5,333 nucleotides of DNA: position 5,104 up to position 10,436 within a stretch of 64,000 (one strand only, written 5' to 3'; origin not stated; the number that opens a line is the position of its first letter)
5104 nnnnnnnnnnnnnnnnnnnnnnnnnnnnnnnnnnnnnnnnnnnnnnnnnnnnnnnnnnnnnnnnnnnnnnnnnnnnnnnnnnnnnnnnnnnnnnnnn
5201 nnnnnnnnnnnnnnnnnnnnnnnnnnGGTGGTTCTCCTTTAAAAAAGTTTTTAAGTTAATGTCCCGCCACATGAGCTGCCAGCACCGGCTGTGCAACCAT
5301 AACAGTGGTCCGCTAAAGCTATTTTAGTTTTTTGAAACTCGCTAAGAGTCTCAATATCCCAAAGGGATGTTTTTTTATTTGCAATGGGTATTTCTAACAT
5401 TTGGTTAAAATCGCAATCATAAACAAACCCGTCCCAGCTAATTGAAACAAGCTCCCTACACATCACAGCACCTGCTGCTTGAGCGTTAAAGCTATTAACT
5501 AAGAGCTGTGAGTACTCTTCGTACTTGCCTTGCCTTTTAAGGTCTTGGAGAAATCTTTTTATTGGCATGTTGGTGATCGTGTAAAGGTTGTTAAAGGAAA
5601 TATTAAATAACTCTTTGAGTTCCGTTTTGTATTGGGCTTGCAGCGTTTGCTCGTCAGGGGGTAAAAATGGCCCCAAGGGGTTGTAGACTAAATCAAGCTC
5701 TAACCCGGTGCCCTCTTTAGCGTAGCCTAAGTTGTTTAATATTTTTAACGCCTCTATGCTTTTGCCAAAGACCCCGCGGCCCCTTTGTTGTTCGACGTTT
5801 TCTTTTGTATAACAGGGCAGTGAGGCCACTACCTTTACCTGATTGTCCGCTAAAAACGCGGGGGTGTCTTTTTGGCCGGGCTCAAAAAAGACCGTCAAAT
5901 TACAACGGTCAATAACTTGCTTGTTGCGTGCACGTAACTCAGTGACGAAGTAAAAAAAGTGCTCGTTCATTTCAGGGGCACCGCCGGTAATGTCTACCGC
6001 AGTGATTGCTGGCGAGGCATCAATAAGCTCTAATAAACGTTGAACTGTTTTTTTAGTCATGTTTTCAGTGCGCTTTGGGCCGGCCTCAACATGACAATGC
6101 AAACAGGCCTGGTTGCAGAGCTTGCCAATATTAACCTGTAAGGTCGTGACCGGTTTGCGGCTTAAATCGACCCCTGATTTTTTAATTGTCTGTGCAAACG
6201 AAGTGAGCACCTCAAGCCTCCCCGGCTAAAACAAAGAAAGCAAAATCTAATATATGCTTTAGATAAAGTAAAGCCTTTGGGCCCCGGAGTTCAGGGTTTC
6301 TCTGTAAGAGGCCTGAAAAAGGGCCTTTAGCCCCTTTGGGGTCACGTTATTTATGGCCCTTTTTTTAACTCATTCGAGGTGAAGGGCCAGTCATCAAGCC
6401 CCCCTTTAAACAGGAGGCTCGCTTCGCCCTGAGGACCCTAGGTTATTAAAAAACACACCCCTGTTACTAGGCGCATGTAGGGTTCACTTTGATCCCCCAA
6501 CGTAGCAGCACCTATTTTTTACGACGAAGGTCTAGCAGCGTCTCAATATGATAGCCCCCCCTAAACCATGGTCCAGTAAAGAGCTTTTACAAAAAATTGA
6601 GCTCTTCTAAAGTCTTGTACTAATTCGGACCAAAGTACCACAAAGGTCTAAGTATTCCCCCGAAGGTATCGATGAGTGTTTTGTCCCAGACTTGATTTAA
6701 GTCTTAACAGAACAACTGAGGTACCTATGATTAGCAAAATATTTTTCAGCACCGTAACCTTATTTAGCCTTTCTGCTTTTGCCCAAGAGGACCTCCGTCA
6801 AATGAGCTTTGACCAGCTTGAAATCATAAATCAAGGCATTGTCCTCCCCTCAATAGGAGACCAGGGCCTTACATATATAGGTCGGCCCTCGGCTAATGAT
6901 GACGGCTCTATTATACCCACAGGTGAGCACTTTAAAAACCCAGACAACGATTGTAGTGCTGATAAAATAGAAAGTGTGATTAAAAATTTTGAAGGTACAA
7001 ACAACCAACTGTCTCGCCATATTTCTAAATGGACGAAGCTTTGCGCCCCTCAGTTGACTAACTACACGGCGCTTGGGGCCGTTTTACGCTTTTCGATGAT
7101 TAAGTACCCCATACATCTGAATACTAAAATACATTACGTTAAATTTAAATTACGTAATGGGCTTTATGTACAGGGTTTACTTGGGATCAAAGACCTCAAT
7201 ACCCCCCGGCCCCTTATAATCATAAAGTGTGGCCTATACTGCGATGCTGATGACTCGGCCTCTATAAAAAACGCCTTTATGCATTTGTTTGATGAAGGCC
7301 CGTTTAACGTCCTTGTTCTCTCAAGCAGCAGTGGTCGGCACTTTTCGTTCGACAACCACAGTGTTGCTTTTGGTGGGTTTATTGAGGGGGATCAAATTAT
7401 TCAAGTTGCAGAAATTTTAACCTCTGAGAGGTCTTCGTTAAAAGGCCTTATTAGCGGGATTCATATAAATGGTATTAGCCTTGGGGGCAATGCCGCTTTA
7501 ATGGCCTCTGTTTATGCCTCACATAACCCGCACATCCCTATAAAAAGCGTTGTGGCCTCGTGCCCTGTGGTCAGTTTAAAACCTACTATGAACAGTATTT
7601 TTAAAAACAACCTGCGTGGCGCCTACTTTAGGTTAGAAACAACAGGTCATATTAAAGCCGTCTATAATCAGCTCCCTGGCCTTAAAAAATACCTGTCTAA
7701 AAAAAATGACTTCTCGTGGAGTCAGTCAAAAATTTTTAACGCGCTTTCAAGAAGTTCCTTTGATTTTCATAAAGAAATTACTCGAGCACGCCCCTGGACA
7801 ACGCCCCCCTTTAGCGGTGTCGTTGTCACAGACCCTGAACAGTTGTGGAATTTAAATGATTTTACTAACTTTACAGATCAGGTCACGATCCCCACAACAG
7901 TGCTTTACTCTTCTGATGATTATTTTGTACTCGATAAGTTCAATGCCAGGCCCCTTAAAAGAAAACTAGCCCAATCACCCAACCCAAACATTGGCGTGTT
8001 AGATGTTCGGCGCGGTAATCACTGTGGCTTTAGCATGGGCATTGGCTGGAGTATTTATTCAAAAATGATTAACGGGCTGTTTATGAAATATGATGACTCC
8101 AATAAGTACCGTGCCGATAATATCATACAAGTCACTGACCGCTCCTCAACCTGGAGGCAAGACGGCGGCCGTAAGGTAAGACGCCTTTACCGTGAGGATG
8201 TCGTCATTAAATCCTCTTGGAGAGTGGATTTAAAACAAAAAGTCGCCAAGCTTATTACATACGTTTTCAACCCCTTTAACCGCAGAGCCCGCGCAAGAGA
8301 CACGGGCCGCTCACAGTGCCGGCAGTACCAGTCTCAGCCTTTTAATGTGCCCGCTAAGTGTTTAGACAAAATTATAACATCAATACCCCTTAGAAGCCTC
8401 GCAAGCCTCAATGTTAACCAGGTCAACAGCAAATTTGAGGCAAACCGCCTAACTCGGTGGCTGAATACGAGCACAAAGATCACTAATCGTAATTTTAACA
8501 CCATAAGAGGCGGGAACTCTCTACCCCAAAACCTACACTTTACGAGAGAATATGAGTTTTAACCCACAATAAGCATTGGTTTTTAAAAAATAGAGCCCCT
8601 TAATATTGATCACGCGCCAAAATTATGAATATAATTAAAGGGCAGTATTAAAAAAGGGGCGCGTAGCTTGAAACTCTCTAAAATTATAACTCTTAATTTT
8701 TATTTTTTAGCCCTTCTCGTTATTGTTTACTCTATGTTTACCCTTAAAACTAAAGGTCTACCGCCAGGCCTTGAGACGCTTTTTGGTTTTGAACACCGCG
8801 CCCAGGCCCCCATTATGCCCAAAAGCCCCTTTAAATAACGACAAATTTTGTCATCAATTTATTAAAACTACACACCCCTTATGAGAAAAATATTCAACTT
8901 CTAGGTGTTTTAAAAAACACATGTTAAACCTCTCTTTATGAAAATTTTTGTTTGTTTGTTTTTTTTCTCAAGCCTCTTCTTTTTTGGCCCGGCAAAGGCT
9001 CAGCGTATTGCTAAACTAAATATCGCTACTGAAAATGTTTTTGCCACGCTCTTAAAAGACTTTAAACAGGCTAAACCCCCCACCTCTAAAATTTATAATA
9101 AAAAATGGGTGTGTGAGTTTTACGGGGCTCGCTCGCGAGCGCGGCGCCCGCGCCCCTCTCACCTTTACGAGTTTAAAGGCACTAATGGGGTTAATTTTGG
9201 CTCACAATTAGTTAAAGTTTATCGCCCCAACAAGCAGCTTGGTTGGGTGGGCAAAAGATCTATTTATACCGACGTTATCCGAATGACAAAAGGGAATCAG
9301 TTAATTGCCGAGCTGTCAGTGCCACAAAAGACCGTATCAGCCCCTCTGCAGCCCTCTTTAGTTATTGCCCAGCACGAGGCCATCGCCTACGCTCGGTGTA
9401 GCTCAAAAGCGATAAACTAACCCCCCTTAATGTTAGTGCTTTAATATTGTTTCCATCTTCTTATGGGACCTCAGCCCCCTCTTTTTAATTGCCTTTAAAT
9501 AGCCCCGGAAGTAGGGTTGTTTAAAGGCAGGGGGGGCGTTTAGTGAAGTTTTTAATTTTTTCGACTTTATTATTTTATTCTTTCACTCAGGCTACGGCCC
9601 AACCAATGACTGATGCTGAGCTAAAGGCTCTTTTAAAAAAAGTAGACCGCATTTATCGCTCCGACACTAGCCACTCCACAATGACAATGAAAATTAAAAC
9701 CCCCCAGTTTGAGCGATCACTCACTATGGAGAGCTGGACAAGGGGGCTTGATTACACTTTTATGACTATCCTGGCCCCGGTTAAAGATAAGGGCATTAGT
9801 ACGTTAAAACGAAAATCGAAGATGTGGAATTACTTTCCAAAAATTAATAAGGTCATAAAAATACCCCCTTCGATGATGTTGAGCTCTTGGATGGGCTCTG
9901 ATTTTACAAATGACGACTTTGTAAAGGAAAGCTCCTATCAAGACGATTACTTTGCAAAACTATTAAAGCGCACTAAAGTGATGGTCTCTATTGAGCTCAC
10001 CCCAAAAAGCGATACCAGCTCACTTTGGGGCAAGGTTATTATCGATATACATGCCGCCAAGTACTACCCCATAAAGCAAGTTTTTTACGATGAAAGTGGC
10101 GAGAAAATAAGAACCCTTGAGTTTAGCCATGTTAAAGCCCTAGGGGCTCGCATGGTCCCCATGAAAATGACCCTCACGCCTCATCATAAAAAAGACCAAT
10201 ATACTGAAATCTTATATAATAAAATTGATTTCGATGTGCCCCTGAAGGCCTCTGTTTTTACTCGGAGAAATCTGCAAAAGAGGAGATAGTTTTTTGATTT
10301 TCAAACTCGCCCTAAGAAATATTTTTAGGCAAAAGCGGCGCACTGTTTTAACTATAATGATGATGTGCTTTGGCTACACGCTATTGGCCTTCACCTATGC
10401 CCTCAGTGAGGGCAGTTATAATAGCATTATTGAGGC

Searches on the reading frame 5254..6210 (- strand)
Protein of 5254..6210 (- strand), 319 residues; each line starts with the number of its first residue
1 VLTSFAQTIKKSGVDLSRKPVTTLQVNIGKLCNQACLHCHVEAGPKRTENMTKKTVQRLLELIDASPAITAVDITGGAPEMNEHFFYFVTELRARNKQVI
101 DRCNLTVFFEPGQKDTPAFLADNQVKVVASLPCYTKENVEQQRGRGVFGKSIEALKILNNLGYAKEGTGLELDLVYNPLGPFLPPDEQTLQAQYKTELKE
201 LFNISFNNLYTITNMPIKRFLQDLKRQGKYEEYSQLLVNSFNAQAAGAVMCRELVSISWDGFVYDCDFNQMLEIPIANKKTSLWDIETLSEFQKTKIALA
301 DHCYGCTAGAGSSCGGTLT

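Call 15: search_protein_families(library=ncbifam, proteins=[window:5254-6210:-], max_evalue=0.01)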
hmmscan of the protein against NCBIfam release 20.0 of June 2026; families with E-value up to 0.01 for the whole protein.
window:5254-6210:- (319 aa): 31 families (the best 25 are shown)
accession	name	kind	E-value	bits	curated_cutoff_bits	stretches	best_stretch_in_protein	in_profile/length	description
TIGR04167.1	rSAM_SeCys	equivalog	3.2e-134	446.9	300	1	16-318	2-303/303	arsenosugar biosynthesis radical SAM (seleno)protein ArsS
NF050035.1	rSAM_WgK_link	exception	5.3e-10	38.8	650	1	23-159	10-144/367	radical SAM/SPASM peptide maturase WgkB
TIGR04317.1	W_rSAM_matur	equivalog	3.9e-09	36.1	380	1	22-161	4-139/349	tungsten cofactor oxidoreductase radical SAM maturase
NF001199.0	PRK00164.2-1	equivalog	7.5e-09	35.1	231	1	16-96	6-86/308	GTP 3',8-cyclase MoaA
TIGR02668.1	moaA_archaeal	equivalog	8.5e-09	34.8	325.25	1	18-96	6-84/303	GTP 3',8-cyclase MoaA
TIGR04078.1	rSAM_yydG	equivalog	3.9e-08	33.1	300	1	23-100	2-80/309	YydG family radical SAM peptide epimerase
TIGR03962.1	mycofact_rSAM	equivalog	6.1e-08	32.2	265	1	25-164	15-150/339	mycofactocin radical SAM maturase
NF045574.1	sacti_mat_StsB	exception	4.7e-07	29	625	1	14-163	88-233/466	StsB family radical SAM/SPASM domain sactipeptide maturase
TIGR02666.1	moaA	equivalog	5e-07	29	284.05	1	18-106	6-97/336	GTP 3',8-cyclase MoaA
TIGR03978.1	rSAM_paired_1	equivalog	8.6e-06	24.8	370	1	31-131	92-198/466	His-Xaa-Ser system radical SAM maturase HxsB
TIGR04053.2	TIGR04053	equivalog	2.2e-05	23.9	395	1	15-162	2-149/366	TIGR04053 family radical SAM/SPASM domain-containing protein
TIGR04054.1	rSAM_NirJ1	equivalog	2.4e-05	23.2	650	1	9-154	25-165/387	putative heme d1 biosynthesis radical SAM protein NirJ1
NF047865.1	rSAM_PapB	equivalog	2.7e-05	23.6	340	1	21-159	2-150/330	PapB family radical SAM/SPASM ranthipeptide maturase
TIGR04478.1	rSAM_YfkAB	equivalog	4.1e-05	23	250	1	17-84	20-86/363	radical SAM/CxCxxxxC motif protein YfkAB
NF038332.1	rSAM_rare_HxsC4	exception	5.7e-05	22.4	500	1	24-99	16-91/335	radical SAM protein HxsC4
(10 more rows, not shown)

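Call 27: find_related_loci(query=window:5254-6210:-, collection=genome_contigs, flank=10000)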
Query window:5254-6210:- (319 aa) in genome_contigs; peptide patterns used: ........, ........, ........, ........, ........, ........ (x = any residue, [..] = any of these).
600 stretches matched a pattern (row limit reached: there are more); 588 encode a relative of the query (tblastn E <= 1e-3); the best 80 are kept; 80 distinct loci.
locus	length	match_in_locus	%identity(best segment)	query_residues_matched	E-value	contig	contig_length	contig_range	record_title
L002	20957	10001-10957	62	1-319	7e-142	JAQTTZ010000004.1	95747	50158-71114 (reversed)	MAG: Bacteriovorax sp. isolate STB_52 NODE_493_length_95747_cov_4.597040_Sandtown_B, whole genome shotgun sequence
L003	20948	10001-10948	62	4-319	3e-141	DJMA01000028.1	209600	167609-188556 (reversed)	MAG TPA_asm: Bdellovibrionaceae bacterium UBA6502 UBA6502_contig_38, whole genome shotgun sequence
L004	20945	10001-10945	63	4-318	9e-140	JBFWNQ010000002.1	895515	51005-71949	MAG: Bacteriovoracia bacterium isolate CA_2019_TPBF_116 NODE_42_length_895515_cov_9.754615_TPBF, whole genome shotgun se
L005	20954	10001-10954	62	1-318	2e-139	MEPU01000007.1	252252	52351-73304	MAG: Bdellovibrionales bacterium RIFCSPHIGHO2_01_FULL_40_29 rifcsphigho2_01_scaffold_28, whole genome shotgun sequence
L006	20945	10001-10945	61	2-317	1e-136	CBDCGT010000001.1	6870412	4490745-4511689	MAG: Myxococcota bacterium isolate b90a6253-9085-4fdc-b07f-f19b09a9488d genome assembly, contig: contig_1, whole genome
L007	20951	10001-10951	60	2-318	9e-137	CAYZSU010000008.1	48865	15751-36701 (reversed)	MAG TPA_asm: uncultured Myxococcales bacterium isolate SRP077602_co7_165 genome assembly, contig: NODE_3175_length_48865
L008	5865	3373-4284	61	15-318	8e-137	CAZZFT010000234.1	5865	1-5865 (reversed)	MAG TPA_asm: uncultured Spirochaetales bacterium isolate SRP214966_co7_42 genome assembly, contig: NODE_15227_length_586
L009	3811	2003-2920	64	14-319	3e-139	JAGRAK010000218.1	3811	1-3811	MAG: Bdellovibrionales bacterium isolate HKST-UBA16 NODE_218_length_3811_cov_2.767542, whole genome shotgun sequence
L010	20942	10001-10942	63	4-317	6e-136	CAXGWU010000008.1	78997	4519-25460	MAG TPA_asm: uncultured Oligoflexia bacterium isolate ERR594339_concoct_131 genome assembly, contig: ERZ6778701.338, who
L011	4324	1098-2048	60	2-318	1e-136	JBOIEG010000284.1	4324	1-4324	MAG: Gammaproteobacteria bacterium isolate H1-B1_maxbin2.bin.5_sub k127_1517736, whole genome shotgun sequence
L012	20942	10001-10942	61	5-319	1e-134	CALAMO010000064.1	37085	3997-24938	MAG: uncultured Thiotrichaceae bacterium isolate H4_Bin_Bin_186_1_1 genome assembly, contig: c_000000834777, whole genom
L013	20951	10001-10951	60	1-318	2e-134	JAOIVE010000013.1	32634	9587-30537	Rickettsiales bacterium isolate AM-377-L16 AM-377-L16_NODE_13, whole genome shotgun sequence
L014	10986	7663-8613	58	2-318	7e-133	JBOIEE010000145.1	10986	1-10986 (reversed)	MAG: Gammaproteobacteria bacterium isolate M3-S_metawrap_bin.32 k127_2821819, whole genome shotgun sequence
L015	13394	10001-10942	60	3-318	3e-132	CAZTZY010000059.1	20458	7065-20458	MAG TPA_asm: uncultured Spongiibacteraceae bacterium isolate binchicken_co186_304 genome assembly, contig: NODE_3100_len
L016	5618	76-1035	58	4-318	1e-131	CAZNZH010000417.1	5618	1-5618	MAG TPA_asm: uncultured Myxococcales bacterium isolate binchicken_co235_11 genome assembly, contig: NODE_30757_length_56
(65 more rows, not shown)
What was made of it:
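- The ArsS/ArsM neighbours have their best matches in Bacteriovorax and Bdellovibrionales (call 27).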

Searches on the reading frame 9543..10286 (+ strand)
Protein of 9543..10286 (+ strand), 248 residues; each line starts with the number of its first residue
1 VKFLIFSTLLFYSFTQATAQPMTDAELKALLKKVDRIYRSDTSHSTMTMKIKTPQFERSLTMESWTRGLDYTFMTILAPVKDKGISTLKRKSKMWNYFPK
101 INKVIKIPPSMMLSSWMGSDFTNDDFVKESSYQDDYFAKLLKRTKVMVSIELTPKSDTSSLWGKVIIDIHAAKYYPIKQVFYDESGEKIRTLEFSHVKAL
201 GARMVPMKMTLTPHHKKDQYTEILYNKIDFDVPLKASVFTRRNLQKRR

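Call 32: search_protein_families(library=pfam, proteins=[window:9543-10286:+], max_evalue=0.001)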
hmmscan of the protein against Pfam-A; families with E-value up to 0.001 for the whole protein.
window:9543-10286:+ (248 aa): 1 family
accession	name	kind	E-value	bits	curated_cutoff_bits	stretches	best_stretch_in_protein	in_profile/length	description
PF17131.11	LolA_like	-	4.9e-47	160.4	30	1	70-246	3-184/184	Outer membrane lipoprotein-sorting protein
